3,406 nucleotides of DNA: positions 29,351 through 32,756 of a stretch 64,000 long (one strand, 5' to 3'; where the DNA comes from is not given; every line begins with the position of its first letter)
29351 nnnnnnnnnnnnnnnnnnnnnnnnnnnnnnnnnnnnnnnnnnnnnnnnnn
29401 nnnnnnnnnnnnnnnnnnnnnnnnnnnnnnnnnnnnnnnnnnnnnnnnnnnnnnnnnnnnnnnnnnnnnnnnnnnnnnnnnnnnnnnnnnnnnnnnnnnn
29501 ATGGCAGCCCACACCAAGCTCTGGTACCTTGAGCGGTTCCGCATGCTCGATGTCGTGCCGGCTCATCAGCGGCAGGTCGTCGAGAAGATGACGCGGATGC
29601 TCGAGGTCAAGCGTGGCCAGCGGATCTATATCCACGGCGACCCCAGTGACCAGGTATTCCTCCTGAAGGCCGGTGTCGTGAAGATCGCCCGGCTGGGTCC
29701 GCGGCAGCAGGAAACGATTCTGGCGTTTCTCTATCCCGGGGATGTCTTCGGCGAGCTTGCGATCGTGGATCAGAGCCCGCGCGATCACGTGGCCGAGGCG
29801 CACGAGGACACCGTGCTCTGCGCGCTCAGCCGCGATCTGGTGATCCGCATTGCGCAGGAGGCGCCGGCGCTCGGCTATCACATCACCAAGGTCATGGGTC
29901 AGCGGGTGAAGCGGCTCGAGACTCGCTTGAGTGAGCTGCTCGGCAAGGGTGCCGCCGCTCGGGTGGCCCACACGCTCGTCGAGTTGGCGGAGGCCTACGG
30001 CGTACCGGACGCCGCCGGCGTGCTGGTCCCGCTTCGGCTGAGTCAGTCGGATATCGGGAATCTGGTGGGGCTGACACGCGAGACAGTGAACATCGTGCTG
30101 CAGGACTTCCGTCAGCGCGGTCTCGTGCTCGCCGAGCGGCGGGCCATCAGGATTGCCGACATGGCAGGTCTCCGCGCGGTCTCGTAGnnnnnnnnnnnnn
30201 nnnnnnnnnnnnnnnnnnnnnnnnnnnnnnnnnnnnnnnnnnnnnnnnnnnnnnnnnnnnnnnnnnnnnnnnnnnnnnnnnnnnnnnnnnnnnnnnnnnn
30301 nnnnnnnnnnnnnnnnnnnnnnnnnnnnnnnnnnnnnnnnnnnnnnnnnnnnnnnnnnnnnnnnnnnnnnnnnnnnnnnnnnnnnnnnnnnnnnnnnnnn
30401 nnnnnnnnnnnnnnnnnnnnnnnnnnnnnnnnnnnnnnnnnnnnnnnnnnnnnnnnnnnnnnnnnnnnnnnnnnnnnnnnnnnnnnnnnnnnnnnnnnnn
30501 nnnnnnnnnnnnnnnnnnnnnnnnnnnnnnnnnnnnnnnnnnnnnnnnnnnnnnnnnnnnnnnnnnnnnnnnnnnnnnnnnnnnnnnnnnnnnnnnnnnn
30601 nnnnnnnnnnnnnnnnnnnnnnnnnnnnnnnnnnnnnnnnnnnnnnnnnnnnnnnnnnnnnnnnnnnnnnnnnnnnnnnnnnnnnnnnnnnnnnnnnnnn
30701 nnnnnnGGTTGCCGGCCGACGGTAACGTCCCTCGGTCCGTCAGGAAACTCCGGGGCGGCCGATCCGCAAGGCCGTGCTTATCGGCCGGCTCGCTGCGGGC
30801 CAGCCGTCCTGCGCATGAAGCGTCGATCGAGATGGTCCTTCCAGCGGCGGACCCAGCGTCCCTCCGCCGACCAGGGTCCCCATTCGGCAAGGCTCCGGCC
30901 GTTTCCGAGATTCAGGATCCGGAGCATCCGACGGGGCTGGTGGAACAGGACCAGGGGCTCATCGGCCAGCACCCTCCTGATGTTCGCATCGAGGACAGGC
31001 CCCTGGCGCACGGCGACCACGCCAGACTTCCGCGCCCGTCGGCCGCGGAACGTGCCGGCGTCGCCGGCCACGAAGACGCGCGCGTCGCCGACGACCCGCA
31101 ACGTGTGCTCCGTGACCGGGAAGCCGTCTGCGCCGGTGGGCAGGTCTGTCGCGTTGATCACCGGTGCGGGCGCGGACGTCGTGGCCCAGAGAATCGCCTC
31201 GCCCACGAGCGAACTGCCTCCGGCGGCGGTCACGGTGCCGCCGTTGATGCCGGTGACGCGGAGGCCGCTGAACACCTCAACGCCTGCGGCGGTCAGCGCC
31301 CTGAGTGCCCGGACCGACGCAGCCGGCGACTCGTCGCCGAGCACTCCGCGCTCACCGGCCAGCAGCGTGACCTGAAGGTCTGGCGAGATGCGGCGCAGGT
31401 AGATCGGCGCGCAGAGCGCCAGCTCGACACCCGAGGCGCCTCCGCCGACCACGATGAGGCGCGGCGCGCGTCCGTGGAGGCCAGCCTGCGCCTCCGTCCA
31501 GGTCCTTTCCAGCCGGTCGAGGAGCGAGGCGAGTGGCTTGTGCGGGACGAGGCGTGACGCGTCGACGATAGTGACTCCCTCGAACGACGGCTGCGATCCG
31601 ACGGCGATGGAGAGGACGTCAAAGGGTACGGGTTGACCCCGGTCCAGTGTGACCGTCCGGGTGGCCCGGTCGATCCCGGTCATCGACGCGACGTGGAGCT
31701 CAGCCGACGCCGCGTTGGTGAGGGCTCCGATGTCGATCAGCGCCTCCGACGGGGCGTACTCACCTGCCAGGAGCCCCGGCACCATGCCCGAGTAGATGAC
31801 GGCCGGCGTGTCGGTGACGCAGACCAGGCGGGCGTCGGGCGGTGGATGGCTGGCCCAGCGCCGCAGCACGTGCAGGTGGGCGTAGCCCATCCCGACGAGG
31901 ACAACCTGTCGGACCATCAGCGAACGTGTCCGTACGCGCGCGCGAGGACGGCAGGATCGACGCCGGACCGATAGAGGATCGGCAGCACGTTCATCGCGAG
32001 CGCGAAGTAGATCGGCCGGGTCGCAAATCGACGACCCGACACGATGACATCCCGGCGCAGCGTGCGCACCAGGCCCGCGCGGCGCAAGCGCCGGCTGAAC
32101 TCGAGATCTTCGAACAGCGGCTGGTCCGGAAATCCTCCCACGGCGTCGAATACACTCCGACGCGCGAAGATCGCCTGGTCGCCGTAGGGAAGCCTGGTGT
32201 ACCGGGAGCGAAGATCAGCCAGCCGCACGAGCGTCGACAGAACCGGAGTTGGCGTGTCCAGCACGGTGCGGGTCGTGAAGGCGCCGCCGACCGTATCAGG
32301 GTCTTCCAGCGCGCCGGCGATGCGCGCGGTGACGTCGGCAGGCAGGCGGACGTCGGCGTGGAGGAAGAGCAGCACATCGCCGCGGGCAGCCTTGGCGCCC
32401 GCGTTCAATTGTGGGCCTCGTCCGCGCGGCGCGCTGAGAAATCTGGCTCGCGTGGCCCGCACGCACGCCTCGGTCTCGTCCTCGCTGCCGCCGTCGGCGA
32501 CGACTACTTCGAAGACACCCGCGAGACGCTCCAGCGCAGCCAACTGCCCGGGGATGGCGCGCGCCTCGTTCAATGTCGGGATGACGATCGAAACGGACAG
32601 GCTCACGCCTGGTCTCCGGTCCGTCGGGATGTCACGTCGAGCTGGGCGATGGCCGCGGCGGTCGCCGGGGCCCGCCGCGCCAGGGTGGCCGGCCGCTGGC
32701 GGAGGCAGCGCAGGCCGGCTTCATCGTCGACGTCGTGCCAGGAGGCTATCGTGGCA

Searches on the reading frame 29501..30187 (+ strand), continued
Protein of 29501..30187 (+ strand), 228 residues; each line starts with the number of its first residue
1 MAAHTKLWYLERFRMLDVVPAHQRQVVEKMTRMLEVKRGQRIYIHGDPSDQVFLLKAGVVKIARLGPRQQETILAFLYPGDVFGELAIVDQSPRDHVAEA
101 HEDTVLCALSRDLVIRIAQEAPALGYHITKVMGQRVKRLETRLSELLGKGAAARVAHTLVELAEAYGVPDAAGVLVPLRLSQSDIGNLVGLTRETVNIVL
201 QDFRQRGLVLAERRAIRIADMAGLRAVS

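Call 20: find_encoding_contigs(protein=P0048, flank=10000, max_places=2)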
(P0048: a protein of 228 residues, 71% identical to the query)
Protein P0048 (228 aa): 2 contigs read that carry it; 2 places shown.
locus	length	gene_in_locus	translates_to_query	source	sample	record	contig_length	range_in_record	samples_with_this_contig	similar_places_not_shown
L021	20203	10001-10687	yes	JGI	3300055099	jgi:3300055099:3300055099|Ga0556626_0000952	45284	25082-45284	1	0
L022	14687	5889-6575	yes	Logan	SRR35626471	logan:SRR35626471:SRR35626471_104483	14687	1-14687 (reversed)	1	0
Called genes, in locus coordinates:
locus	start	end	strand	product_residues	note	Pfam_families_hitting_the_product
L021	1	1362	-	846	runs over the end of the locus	PF04055:Radical_SAM, PF01209:Ubie_methyltran, PF13489:Methyltransf_23 (weak), PF08241:Methyltransf_11, PF08242:Methyltransf_12 (weak), PF13649:Methyltransf_25, PF13847:Methyltransf_31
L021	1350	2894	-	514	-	PF01134:GIDA (weak), PF01262:AlaDh_PNT_C (faint), PF03486:HI0933_like (faint), PF07992:Pyr_redox_2, PF12831:FAD_oxidored (weak), PF13738:Pyr_redox_3 (faint), PF00070:Pyr_redox, PF02852:Pyr_redox_dim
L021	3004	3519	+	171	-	PF07884:VKOR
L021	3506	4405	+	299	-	PF04116:FA_hydroxylase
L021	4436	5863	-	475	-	PF04055:Radical_SAM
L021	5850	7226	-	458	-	PF00535:Glycos_transf_2, PF09837:DUF2064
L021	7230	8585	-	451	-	PF07992:Pyr_redox_2, PF13738:Pyr_redox_3 (weak), PF00070:Pyr_redox, PF02852:Pyr_redox_dim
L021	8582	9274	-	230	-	PF11376:DUF3179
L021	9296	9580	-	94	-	PF11376:DUF3179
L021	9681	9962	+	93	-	PF06764:DUF1223 (weak)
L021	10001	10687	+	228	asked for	PF00027:cNMP_binding, PF13545:HTH_Crp_2, PF00325:Crp (weak)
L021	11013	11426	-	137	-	-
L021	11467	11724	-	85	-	-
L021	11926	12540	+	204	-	PF13505:OMP_b-brl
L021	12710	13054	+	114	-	-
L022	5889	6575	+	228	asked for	PF00027:cNMP_binding, PF13545:HTH_Crp_2, PF00325:Crp (weak)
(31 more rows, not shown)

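Call 33: search_solved_structures(query=window:29501-30187:+, max_evalue=0.00001, show_alignments=3)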
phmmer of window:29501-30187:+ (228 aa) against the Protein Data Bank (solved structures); distinct sequences matched with E-value up to 0.00001: 95 (the best 60 are shown).
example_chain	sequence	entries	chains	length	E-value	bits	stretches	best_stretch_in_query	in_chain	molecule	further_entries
3h3u_A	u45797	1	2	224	1.9e-31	112.6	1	27-223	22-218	PROBABLE TRANSCRIPTIONAL REGULATORY PROTEIN (PROBABLY CRP/FNR-FAMILY)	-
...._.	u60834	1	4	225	2e-31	112.6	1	25-222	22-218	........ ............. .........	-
3mzh_A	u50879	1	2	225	2e-31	112.6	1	27-223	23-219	PROBABLE TRANSCRIPTIONAL REGULATORY PROTEIN (PROBABLY CRP/FNR-FAMILY)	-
4byy_A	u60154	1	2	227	2e-31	112.6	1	24-222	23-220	TRANSCRIPTIONAL REGULATOR, CRP/FNR FAMILY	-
3d0s_A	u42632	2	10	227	2e-31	112.6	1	27-223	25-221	TRANSCRIPTIONAL REGULATORY PROTEIN | PROBABLE TRANSCRIPTIONAL REGULATORY PROTEIN (PROBABLY CRP/ FNR-FAMILY)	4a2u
3r6s_A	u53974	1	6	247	2.7e-31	112.2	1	25-222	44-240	transcription regulator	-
3i54_A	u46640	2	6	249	2.7e-31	112.1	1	27-223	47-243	Transcriptional regulator, Crp/Fnr family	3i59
7ets_A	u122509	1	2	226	1e-23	87.4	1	19-218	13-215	Crp/Fnr family transcriptional regulator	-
2xgx_A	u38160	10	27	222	1.8e-19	73.5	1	35-220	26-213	GLOBAL NITROGEN REGULATOR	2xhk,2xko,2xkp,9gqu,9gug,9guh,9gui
8h3v_X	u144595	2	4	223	7.2e-19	71.6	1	37-218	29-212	NtcA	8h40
3la2_A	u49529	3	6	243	9.4e-19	71.2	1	37-218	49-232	Global nitrogen regulator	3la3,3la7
4ev0_A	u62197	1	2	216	1.1e-17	67.7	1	37-223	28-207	Transcription regulator, Crp family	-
2hkx_A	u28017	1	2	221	3.1e-16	63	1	15-225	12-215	Carbon monoxide oxidation system transcription regulator CooA-1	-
2fmy_A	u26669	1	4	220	1.1e-15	61.1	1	15-225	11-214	carbon monoxide oxidation system transcription regulator CooA-1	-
5w5b_A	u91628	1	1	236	7.8e-15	58.4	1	20-226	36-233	HTH-type transcriptional regulator Cmr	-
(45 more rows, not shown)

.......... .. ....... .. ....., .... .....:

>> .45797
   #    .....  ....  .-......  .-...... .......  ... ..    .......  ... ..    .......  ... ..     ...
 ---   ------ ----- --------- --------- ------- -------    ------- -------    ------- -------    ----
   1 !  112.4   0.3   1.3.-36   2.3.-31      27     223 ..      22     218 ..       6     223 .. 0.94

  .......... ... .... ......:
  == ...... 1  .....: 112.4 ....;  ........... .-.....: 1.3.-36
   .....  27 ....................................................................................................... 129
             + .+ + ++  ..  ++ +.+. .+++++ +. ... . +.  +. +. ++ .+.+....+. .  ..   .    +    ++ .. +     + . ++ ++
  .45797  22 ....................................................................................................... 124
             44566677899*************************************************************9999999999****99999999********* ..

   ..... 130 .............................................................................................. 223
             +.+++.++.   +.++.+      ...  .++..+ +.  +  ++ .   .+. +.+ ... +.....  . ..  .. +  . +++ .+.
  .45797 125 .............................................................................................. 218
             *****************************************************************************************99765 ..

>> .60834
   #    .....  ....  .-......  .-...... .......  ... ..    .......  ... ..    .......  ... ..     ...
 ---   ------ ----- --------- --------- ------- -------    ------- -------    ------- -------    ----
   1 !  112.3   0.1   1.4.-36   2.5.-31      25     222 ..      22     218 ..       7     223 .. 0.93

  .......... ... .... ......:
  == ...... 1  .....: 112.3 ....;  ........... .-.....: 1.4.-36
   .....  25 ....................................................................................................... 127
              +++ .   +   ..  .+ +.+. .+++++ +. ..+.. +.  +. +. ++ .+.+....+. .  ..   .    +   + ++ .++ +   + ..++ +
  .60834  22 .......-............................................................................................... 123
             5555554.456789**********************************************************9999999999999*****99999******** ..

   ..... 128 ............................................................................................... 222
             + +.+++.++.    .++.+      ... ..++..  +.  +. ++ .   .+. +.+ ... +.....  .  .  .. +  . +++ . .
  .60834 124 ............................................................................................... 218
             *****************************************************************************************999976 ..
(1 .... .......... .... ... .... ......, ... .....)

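Call 39: find_encoding_contigs(protein=P0065, flank=10000, max_places=1)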
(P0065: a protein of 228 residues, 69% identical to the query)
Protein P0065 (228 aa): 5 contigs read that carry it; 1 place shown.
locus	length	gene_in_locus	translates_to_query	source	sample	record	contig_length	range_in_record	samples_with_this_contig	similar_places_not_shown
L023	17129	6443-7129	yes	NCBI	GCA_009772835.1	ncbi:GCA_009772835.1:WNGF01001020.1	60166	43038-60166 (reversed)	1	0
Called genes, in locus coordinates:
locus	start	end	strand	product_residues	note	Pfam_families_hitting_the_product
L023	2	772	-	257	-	?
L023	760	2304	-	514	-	PF01134:GIDA (weak), PF01262:AlaDh_PNT_C (faint), PF02737:3HCDH_N (faint), PF03486:HI0933_like (faint), PF07992:Pyr_redox_2, PF12831:FAD_oxidored (weak), PF00070:Pyr_redox, PF02852:Pyr_redox_dim, +2 more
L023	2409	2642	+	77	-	-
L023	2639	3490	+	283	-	PF04116:FA_hydroxylase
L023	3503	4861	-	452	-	PF00535:Glycos_transf_2, PF13641:Glyco_tranf_2_3 (weak), PF01983:CofC (faint), PF09837:DUF2064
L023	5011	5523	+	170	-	-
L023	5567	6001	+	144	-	-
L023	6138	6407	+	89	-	-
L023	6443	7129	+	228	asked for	PF00027:cNMP_binding, PF13545:HTH_Crp_2, PF00325:Crp (weak)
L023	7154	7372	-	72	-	-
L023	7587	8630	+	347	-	PF00034:Cytochrom_C (faint), PF13442:Cytochrome_CBB3 (weak)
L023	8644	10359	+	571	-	PF13360:PQQ_2, PF01011:PQQ, PF13570:Beta-prop_ACSF4 (faint), PF25293:Beta-prop_EMC1_N (faint), PF13360:PQQ_2 (weak)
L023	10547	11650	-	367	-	-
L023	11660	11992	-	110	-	-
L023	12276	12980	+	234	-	PF23169:HalD (faint)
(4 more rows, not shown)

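Call 40: find_encoding_contigs(protein=P0119, flank=10000, max_places=1)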
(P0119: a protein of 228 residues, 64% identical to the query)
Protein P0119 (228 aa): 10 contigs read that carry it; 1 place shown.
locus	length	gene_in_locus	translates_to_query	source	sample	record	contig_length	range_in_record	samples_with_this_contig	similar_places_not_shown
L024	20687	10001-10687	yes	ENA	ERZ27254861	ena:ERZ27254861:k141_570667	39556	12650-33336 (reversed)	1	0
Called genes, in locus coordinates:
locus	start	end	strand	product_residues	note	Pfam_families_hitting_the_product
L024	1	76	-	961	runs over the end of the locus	PF13620:CarboxypepD_reg, PF25183:OMP_b-brl_4, PF00593:TonB_dep_Rec_b-barrel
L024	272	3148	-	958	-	PF13620:CarboxypepD_reg, PF25183:OMP_b-brl_4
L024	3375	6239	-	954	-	PF13620:CarboxypepD_reg, PF25183:OMP_b-brl_4, PF00593:TonB_dep_Rec_b-barrel (weak), PF25183:OMP_b-brl_4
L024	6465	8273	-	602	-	PF13442:Cytochrome_CBB3 (faint), PF01011:PQQ, PF13360:PQQ_2, PF13570:Beta-prop_ACSF4 (weak), PF07774:EMC1_C (faint), PF13360:PQQ_2, PF13570:Beta-prop_ACSF4 (weak), PF13360:PQQ_2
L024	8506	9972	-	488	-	PF13372:Alginate_exp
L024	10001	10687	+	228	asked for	PF00027:cNMP_binding, PF13545:HTH_Crp_2, PF00325:Crp (weak)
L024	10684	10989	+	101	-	-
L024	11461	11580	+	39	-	-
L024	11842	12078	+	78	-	-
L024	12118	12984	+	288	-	PF00578:AhpC-TSA, PF11412:DsbD_N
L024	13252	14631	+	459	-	PF12390:Se-cys_synth_N, PF03841:SelA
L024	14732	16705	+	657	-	PF00009:GTP_EFTU, PF01926:MMR_HSR1 (weak), PF03144:GTP_EFTU_D2, PF25461:Beta-barrel_SelB, PF09106:WHD_2nd_SelB, PF09107:WHD_3rd_SelB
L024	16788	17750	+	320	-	PF00586:AIRS, PF02769:AIRS_C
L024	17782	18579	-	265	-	PF08843:AbiEii (weak)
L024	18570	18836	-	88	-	-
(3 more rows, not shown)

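Call 41: find_encoding_contigs(protein=P0011, flank=10000, max_places=1)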
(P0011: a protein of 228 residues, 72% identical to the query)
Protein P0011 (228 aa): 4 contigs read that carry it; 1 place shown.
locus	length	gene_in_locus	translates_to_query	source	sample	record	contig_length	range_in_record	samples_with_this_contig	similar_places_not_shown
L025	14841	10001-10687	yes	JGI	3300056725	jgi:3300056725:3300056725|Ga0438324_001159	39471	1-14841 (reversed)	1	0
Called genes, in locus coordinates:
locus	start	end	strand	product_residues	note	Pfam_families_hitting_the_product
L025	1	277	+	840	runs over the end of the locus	PF01315:Ald_Xan_dh_C, PF02738:MoCoBD_1, PF20256:MoCoBD_2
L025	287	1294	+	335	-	PF00941:FAD_binding_5, PF03450:CO_deh_flav_C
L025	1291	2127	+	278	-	PF01292:Ni_hydr_CYTB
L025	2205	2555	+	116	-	-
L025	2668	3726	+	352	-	PF00753:Lactamase_B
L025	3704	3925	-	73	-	PF13564:DoxX_2 (weak)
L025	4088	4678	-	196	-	PF00027:cNMP_binding, PF13545:HTH_Crp_2, PF00325:Crp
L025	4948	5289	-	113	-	-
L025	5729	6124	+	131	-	-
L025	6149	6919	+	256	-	PF11376:DUF3179 (weak)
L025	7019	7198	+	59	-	-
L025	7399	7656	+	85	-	-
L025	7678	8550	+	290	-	PF00578:AhpC-TSA, PF11412:DsbD_N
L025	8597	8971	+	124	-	-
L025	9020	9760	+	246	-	PF11376:DUF3179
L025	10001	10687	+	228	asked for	PF00027:cNMP_binding, PF13545:HTH_Crp_2, PF00325:Crp (weak)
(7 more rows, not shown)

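Call 42: find_encoding_contigs(protein=P0006, flank=10000, max_places=1)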
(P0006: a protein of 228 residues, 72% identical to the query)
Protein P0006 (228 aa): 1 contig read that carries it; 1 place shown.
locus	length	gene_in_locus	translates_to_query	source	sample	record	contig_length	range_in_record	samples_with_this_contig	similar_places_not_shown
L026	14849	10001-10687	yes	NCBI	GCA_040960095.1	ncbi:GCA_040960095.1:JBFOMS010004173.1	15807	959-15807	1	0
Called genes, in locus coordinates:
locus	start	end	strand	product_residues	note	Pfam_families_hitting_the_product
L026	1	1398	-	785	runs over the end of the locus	?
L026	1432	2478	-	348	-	PF00535:Glycos_transf_2, PF10111:Glyco_tranf_2_2 (weak), PF13641:Glyco_tranf_2_3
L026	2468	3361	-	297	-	PF04794:YdjC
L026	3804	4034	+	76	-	PF13490:zf-HC2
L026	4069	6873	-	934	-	PF22422:MGH1-like_GH, PF03200:Glyco_hydro_63 (faint), PF22422:MGH1-like_GH (weak)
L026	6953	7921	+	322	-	-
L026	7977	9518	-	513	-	PF13738:Pyr_redox_3 (faint), PF01134:GIDA (weak), PF01262:AlaDh_PNT_C (faint), PF03486:HI0933_like (faint), PF07992:Pyr_redox_2, PF12831:FAD_oxidored (weak), PF00070:Pyr_redox, PF02852:Pyr_redox_dim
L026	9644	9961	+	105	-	PF06764:DUF1223 (weak), PF13192:Thioredoxin_3 (weak)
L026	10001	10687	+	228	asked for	PF00027:cNMP_binding, PF13545:HTH_Crp_2, PF00325:Crp (weak)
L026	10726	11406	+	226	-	PF00702:Hydrolase, PF12710:HAD (weak), PF13419:HAD_2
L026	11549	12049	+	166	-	PF02985:HEAT (faint), PF13646:HEAT_2, PF13513:HEAT_EZ (faint), PF00514:Arm (faint), PF03130:HEAT_PBS (weak)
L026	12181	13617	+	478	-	PF00324:AA_permease, PF13520:AA_permease_2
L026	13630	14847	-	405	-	?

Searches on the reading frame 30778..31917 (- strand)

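Call 8: search_protein_families(library=pfam, proteins=[window:30778-31917:-])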
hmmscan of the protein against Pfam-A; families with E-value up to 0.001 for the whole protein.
window:30778-31917:- (379 aa): 1 family
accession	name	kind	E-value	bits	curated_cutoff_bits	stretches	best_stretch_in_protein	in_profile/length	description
PF07992.20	Pyr_redox_2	-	2.5e-22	80.1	26.1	1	4-306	2-291/291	Pyridine nucleotide-disulphide oxidoreductase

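Call 13: search_protein_families(library=ncbifam, proteins=[window:30778-31917:-])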
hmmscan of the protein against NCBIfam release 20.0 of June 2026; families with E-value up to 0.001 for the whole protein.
window:30778-31917:- (379 aa): 6 families
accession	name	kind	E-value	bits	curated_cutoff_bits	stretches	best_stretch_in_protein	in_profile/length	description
TIGR03169.1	Nterm_to_SelD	hypoth_equivalog_domain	6.1e-87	292.3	310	1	5-370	2-364/365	pyridine nucleotide-disulfide oxidoreductase family protein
TIGR04369.1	fusion_not_SelD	hypoth_equivalog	8.3e-49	166.3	700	1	7-370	1-337/701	oxidoreductase/SelD-related fusion protein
NF045765.1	PhenlGlyoxDHPadH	equivalog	2.7e-05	23.2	475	1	6-250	6-241/416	NADH-dependent phenylglyoxylate dehydrogenase subunit epsilon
NF042949.2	3PPDioc_HcaD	equivalog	6.4e-05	21.9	450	1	78-291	78-279/386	3-phenylpropionate/cinnamic acid dioxygenase ferredoxin--NAD(+) reductase subunit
NF049943.1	SQR_III_seleno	exception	0.00011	21.2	525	0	251-321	253-320/406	type III sulfide quinone reductase, selenoprotein subtype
TIGR01350.1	lipoamide_DH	equivalog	0.00093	18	408.8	0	151-304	170-327/461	dihydrolipoyl dehydrogenase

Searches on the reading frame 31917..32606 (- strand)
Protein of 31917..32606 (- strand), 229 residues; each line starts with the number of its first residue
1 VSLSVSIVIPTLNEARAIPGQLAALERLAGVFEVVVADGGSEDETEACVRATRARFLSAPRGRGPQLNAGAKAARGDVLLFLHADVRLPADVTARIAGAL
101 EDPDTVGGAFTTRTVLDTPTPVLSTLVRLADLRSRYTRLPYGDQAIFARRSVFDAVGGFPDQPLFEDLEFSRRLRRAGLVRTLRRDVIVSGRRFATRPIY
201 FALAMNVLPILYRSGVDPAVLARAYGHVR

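Call 8: search_protein_families(library=pfam, proteins=[window:31917-32606:-])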
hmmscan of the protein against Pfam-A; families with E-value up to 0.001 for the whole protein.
window:31917-32606:- (229 aa): 4 families
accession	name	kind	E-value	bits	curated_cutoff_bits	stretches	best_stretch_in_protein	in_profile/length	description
PF00535.33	Glycos_transf_2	-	2.1e-17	64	23.3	1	6-145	1-155/168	Glycosyl transferase family 2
PF13506.12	Glyco_transf_21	-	5e-05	23.3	21.7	0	67-189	19-152/174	Glycosyl transferase family 21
PF13641.12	Glyco_tranf_2_3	-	5.4e-05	23.7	27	1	5-179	3-199/230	Glycosyltransferase like family 2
PF13632.12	Glyco_trans_2_3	-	8.5e-05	22.9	27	1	80-179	3-111/198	Glycosyl transferase family group 2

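Call 13: search_protein_families(library=ncbifam, proteins=[window:31917-32606:-])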
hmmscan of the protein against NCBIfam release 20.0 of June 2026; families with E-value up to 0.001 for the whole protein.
window:31917-32606:- (229 aa): 10 families
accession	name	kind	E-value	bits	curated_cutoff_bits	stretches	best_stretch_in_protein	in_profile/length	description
TIGR04283.1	glyco_like_mftF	equivalog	2.2e-63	213.8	182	1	5-225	1-221/221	TIGR04283 family arsenosugar biosynthesis glycosyltransferase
TIGR03965.1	mycofact_glyco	equivalog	1.9e-12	46.8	280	1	4-179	75-268/467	mycofactocin biosynthesis glycosyltransferase MftF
NF041875.1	EPS_EpsD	equivalog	4.1e-11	42.8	370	1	5-95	1-99/325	exopolysaccharide biosynthesis glycosyltransferase EpsD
NF010496.0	PRK13915.1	equivalog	1.4e-09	37.5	262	1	3-90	31-131/307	glucosyl-3-phosphoglycerate synthase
TIGR04182.1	glyco_TIGR04182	equivalog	7.9e-08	32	325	1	5-91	2-89/293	S-layer glycoprotein N-glycosyltransferase AglJ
NF045692.1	OglycostaseCruG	equivalog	1.1e-06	27.9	600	1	4-54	42-93/386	2'-O-glycosyltransferase CruG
TIGR03937.1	PgaC_IcaA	equivalog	4.1e-06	26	422.3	1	4-107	46-157/407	poly-beta-1,6-N-acetyl-D-glucosamine synthase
NF007986.1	PRK10714.1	equivalog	1.2e-05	24.5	529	1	4-109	7-125/316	undecaprenyl-phosphate 4-deoxy-4-formamido-L-arabinose transferase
NF050819.1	PolSacchBiosHfsG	equivalog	6.9e-05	22.2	500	1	5-111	14-130/302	polysaccharide biosynthesis protein HfsG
NF058614.1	PPMAGASynPpgS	equivalog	0.00017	21.1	370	1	5-76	2-73/226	polyprenyl-phospho-N-acetylgalactosaminyl synthase PpgS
